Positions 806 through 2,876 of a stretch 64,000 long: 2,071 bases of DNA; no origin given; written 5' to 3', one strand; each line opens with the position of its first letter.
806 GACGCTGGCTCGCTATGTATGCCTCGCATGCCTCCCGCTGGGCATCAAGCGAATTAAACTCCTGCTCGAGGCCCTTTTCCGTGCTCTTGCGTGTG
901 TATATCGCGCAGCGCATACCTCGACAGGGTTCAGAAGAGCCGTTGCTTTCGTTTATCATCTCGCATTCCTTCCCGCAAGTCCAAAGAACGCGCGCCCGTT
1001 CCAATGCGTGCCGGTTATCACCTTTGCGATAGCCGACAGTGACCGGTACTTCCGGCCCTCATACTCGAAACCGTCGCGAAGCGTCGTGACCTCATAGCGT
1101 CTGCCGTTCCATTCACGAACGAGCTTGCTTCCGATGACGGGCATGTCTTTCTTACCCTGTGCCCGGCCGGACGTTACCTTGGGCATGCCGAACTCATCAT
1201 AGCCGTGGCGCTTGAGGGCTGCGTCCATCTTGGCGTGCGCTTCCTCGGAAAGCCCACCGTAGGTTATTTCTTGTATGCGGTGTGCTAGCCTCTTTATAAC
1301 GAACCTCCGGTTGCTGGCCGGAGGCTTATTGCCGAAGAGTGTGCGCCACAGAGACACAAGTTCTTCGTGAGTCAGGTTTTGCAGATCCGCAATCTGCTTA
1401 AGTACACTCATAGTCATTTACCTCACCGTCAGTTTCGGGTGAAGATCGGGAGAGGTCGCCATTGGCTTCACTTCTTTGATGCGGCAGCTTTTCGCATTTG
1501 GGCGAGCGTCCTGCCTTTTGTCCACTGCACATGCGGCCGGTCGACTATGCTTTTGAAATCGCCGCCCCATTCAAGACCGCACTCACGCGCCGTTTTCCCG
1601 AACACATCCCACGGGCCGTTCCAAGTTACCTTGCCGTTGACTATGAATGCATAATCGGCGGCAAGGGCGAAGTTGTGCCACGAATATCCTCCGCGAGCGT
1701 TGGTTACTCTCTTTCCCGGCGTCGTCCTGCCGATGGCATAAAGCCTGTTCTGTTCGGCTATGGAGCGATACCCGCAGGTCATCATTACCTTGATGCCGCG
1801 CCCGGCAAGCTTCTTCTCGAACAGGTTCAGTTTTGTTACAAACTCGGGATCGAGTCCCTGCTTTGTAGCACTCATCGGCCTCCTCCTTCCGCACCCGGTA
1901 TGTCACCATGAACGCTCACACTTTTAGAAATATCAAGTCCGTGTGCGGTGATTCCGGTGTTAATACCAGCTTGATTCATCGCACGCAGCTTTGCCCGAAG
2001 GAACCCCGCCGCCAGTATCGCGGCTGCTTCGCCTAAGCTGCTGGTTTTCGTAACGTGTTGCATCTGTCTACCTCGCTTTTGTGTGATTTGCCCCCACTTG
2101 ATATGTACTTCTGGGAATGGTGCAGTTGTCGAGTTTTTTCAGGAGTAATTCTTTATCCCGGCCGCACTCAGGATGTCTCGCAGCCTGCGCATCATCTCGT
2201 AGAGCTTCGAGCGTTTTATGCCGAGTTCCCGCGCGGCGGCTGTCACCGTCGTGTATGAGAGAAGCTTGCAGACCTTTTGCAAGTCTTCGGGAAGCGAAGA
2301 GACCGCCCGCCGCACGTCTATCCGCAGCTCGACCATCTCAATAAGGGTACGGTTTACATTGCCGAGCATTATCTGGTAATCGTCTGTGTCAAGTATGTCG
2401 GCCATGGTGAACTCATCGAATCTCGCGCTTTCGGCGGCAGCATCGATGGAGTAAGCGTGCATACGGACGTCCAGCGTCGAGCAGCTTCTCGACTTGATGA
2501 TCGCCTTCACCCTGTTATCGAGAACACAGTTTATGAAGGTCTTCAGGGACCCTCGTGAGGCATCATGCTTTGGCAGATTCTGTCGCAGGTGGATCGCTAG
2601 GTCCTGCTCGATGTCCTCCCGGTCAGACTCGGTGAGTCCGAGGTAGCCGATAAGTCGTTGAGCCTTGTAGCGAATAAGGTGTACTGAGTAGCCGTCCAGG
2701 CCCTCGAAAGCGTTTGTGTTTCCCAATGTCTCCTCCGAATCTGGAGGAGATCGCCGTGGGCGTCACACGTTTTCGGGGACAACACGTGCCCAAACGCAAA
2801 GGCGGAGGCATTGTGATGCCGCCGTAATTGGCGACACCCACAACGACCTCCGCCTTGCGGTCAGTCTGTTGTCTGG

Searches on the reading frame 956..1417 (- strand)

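Call 26: search_protein_families(library=phrogs, proteins=[window:956-1417:-], max_evalue=0.001)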
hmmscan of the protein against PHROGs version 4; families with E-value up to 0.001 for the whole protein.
window:956-1417:- (153 aa): 1 family
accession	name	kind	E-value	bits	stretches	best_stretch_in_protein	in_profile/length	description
phrog_11806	-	unknown function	3e-47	161.4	1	2-151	6-148/154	-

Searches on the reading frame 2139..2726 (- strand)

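Call 26: search_protein_families(library=phrogs, proteins=[window:2139-2726:-], max_evalue=0.001)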
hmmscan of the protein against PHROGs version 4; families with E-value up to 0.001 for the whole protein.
window:2139-2726:- (195 aa): 1 family
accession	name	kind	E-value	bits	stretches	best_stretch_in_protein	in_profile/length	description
phrog_1740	-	transcription regulation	4.1e-13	49.7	1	16-187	67-213/567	RNA polymerase sigma factor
